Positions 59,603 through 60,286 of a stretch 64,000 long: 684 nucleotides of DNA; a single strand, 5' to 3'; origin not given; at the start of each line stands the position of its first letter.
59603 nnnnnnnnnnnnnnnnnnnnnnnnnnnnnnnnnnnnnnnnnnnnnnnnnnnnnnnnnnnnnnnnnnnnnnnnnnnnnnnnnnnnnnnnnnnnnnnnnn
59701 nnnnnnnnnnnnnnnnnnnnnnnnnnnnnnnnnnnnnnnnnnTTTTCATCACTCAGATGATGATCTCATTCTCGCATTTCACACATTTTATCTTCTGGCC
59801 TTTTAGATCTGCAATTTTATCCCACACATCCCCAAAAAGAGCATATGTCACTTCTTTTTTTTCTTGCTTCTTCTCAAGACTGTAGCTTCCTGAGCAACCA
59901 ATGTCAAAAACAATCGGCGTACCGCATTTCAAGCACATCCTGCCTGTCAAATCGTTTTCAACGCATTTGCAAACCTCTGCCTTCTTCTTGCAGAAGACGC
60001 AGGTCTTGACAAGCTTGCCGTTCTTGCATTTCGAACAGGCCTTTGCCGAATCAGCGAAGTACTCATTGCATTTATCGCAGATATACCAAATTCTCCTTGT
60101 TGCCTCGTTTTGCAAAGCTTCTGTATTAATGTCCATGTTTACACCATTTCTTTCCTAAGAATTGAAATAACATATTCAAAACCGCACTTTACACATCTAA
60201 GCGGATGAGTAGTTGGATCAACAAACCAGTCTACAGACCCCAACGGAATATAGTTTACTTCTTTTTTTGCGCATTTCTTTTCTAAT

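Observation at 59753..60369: Two paralogous multi-CxxC zinc-ribbon genes inserted between carA and carB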

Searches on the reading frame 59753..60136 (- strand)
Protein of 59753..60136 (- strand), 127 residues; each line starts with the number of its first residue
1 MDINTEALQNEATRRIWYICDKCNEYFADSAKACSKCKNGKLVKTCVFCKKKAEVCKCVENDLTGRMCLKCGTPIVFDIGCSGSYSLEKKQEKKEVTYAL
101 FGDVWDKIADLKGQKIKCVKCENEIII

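Call 3: search_protein_families(library=pfam, proteins=[window:59753-60136:-], max_evalue=1)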
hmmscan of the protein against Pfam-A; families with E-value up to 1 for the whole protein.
window:59753-60136:- (127 aa): 2 families
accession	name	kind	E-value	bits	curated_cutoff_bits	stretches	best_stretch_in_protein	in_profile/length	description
PF12773.13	DZR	-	0.0035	17.9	27.3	1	20-53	1-34/45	Double zinc ribbon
PF11947.13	DUF3464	-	0.26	11.5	25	1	50-96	45-91/149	Photosynthesis affected mutant 68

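Call 6: find_homologous_proteins(query=window:59753-60136:-, max_evalue=0.01)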
Query window:59753-60136:- (127 aa): 1 proteins with E <= 0.01 among 2 candidates.
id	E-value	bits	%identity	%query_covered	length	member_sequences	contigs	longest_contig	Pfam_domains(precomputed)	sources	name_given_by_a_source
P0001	7.0e-74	264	94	100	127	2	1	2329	-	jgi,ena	jgi:hypothetical protein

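Call 8: find_encoding_contigs(protein=P0001, flank=10000)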
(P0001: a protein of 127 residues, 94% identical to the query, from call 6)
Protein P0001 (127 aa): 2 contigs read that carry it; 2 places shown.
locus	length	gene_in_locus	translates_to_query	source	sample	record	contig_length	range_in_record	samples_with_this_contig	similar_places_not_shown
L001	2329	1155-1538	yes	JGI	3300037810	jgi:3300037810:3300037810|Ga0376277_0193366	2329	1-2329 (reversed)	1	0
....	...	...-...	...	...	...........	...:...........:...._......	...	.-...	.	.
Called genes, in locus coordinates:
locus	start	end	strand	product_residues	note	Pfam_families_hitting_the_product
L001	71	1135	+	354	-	PF00988:CPSase_sm_chain, PF00117:GATase, PF07722:Peptidase_C26 (faint)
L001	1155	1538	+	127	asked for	-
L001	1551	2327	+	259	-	?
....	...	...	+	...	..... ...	-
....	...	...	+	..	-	?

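Call 20: search_protein_families(library=pfam, proteins=[L001:1551-2327:+], max_evalue=0.1)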
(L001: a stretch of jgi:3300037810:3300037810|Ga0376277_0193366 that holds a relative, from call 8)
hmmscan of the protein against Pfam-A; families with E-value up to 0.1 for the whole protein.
L001:1551-2327:+ (259 aa): 7 families
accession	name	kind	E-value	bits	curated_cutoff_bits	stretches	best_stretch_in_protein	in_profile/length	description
PF13646.12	HEAT_2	-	2.4e-06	28.2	27.7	1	179-236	12-68/88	HEAT repeats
PF00514.29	Arm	-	0.011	16.2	20.6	0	205-224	18-37/41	Armadillo/beta-catenin-like repeat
PF14131.11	DUF4298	-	0.017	15.6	27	0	25-65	7-47/87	Domain of unknown function (DUF4298)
PF09491.16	RE_AlwI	-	0.04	13.3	23.1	1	86-219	166-289/441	AlwI restriction endonuclease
PF18718.6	CxC5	-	0.073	13.7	26.9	1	47-75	48-72/117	CxC5 like cysteine cluster associated with KDZ transposases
PF11698.14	V-ATPase_H_C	-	0.074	13.6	27.2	0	154-225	44-111/117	V-ATPase subunit H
PF13513.12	HEAT_EZ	-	0.092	13.8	27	0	132-157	27-52/55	HEAT-like repeat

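Call 25: search_protein_representatives(alignment_id=A1)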
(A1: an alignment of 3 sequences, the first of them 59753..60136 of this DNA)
Query: 3 sequences, 127 profile positions. Proteins with E-value up to 0.001 (for the whole library): 15; up to 1e-10: 3; up to 1e-30: 2. The best 15 are listed.
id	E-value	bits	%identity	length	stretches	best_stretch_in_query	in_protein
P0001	6.5e-75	265.7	-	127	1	1-127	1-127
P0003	2.8e-46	173.2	-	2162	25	61-102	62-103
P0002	1.2e-25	106.4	-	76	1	63-127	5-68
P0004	5.1e-10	56.0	-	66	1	63-125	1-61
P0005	6.3e-08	49.2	-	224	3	42-125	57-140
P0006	7.4e-08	49.0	-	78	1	14-73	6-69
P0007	6.3e-07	46.0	-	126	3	51-123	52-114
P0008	8.0e-07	45.6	-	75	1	15-73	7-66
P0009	3.9e-06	43.4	-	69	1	64-126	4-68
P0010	1.1e-05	42.0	-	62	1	64-124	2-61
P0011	2.9e-05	40.6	-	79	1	15-73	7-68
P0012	3.5e-05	40.3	-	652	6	10-31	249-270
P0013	1.8e-04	38.1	-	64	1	64-126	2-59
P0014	5.2e-04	36.5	-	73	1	15-59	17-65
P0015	7.2e-04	36.1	-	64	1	63-125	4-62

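Call 27: find_encoding_contigs(protein=P0004, flank=6000)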
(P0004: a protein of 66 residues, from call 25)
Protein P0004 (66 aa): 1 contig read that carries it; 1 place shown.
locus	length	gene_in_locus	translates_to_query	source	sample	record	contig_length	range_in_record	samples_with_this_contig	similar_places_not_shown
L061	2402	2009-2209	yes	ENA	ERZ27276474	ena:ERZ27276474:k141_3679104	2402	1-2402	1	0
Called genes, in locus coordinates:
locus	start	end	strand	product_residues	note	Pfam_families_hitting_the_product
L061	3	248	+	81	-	?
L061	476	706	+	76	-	PF10049:DUF2283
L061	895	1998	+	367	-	PF00988:CPSase_sm_chain, PF07722:Peptidase_C26 (faint), PF00117:GATase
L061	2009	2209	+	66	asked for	-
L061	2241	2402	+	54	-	?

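Call 28: find_encoding_contigs(protein=P0006, flank=6000)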
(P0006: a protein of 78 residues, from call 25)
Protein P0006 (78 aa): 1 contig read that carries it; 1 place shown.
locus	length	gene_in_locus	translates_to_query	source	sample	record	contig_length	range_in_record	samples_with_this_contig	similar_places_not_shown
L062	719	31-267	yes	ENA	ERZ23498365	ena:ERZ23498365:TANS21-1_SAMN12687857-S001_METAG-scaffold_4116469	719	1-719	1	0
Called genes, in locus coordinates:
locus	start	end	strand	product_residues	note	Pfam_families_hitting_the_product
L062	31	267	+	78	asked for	-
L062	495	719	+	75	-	?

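Call 30: find_encoding_contigs(protein=P0009, flank=6000)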
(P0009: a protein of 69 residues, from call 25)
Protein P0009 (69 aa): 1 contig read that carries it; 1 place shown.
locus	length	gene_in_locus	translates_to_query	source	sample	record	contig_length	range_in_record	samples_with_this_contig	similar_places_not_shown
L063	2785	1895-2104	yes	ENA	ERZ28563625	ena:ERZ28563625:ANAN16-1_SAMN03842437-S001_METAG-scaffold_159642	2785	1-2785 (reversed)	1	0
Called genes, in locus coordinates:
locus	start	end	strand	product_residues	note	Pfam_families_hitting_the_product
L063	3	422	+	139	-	?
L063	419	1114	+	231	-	PF02153:PDH_N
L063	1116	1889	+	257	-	PF01791:DeoC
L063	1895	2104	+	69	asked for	-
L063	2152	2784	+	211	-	?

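Call 31: find_encoding_contigs(protein=P0010, flank=6000)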
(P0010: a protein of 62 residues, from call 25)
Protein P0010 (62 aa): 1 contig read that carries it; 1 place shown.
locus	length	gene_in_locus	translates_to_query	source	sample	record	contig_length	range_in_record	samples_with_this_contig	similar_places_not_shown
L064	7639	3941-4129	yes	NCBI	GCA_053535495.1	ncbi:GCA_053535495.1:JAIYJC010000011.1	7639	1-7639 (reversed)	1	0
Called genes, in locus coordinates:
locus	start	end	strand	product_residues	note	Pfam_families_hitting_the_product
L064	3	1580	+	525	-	?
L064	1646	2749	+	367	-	PF00988:CPSase_sm_chain, PF00117:GATase, PF07722:Peptidase_C26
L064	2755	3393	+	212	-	PF12686:DUF3800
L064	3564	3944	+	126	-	-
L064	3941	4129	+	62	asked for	-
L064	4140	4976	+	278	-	PF02729:OTCace_N, PF00185:OTCace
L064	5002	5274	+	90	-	-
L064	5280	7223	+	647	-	PF12796:Ank_2, PF13637:Ank_4, PF24521:Ank_KRIT1, PF00023:Ank, PF13637:Ank_4, PF00023:Ank, PF12796:Ank_2, PF13637:Ank_4, +19 more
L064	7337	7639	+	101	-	?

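Call 32: find_encoding_contigs(protein=P0015, flank=6000)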
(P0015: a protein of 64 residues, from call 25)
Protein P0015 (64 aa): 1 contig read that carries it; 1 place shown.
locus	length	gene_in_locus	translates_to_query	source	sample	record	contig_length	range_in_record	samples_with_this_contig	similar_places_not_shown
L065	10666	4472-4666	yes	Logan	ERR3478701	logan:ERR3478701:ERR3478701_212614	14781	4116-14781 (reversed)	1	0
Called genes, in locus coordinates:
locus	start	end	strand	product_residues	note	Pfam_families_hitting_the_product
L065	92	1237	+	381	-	PF01555:N6_N4_Mtase (weak), PF01170:UPF0020 (faint), PF13847:Methyltransf_31 (faint), PF08241:Methyltransf_11 (faint), PF13649:Methyltransf_25 (faint)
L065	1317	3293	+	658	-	PF09826:Beta_propel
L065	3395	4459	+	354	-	PF00988:CPSase_sm_chain, PF00117:GATase, PF07722:Peptidase_C26 (weak)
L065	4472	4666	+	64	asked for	-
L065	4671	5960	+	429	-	-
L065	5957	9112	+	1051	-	PF25596:CPSase_L_D1, PF02786:CPSase_L_D2, PF07478:Dala_Dala_lig_C, PF02787:CPSase_L_D3, PF25596:CPSase_L_D1, PF02786:CPSase_L_D2, PF02222:ATP-grasp, PF07478:Dala_Dala_lig_C, +6 more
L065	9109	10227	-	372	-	PF01544:CorA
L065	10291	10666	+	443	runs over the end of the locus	PF19295:SufBD_N (weak), PF01458:SUFBD_core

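Call 33: find_encoding_contigs(protein=P0013, flank=6000)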
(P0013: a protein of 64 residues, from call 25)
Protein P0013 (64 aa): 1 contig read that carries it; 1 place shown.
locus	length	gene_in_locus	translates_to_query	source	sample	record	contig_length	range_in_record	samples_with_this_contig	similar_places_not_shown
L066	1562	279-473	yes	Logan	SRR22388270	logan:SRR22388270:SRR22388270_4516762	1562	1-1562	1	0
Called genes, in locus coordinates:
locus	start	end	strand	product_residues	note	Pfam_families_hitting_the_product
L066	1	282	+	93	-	?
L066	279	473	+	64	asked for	-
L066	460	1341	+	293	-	PF02729:OTCace_N, PF00185:OTCace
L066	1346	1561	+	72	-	?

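Call 34: find_encoding_contigs(protein=P0007, flank=6000)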
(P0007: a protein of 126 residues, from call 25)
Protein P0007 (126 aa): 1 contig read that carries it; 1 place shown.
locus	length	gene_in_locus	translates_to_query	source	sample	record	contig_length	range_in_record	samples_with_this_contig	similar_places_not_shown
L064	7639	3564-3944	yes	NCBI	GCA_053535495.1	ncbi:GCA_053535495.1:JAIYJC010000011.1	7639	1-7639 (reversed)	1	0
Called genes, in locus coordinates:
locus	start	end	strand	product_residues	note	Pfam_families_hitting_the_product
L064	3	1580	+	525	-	?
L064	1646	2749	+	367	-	PF00988:CPSase_sm_chain, PF00117:GATase, PF07722:Peptidase_C26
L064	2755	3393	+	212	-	PF12686:DUF3800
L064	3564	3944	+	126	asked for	-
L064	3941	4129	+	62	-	-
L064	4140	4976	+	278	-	PF02729:OTCace_N, PF00185:OTCace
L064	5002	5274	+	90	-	-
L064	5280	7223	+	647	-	PF12796:Ank_2, PF13637:Ank_4, PF24521:Ank_KRIT1, PF00023:Ank, PF13637:Ank_4, PF00023:Ank, PF12796:Ank_2, PF13637:Ank_4, +19 more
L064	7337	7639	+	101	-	?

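Call 35: find_encoding_contigs(protein=P0005, flank=6000)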
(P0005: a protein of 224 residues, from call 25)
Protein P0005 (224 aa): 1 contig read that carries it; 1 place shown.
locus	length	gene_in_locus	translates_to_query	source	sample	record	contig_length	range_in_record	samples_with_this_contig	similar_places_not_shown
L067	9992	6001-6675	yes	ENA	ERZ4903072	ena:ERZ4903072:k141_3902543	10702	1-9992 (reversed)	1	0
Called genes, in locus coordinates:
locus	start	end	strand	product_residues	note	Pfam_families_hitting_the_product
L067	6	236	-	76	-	-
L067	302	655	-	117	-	-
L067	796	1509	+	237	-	-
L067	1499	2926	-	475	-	-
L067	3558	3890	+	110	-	-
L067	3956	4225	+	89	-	-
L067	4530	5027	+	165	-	-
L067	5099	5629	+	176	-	-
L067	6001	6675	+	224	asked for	-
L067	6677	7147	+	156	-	-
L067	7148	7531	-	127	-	-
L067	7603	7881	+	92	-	-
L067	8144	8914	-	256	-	PF08282:Hydrolase_3 (faint)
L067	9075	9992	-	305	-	?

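Call 47: search_protein_families(library=ncbifam, proteins=[window:59753-60136:-], max_evalue=0.01)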
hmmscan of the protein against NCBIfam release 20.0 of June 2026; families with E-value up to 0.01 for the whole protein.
window:59753-60136:- (127 aa): 0 families

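Call 59: predict_structure(alignment_id=A5)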
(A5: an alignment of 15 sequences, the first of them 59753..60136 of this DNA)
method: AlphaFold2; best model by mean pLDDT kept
length: 127 residues; sequences in the alignment: 15
mean_pLDDT: 74.8   pTM: 0.47
mean pLDDT of the five models: 74.8, 73.0, 70.9, 70.7, 63.6
residues with pLDDT >= 90: 19; 70-90: 72; 50-70: 20; < 50: 16
segments of 3 or more residues with pLDDT < 50: 1-13
pLDDT, mean of each block of 10 residues (from residue 1): 35 68 84 85 83 72 66 82 85 90 59 82 84
secondary structure, 60 per line:
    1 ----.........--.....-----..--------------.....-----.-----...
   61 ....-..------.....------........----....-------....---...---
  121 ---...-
elements in order: H5-13 E16-20 E42-46 H58-64 E74-78 H85-92 E97-100 H108-111 E115-117 E124-126
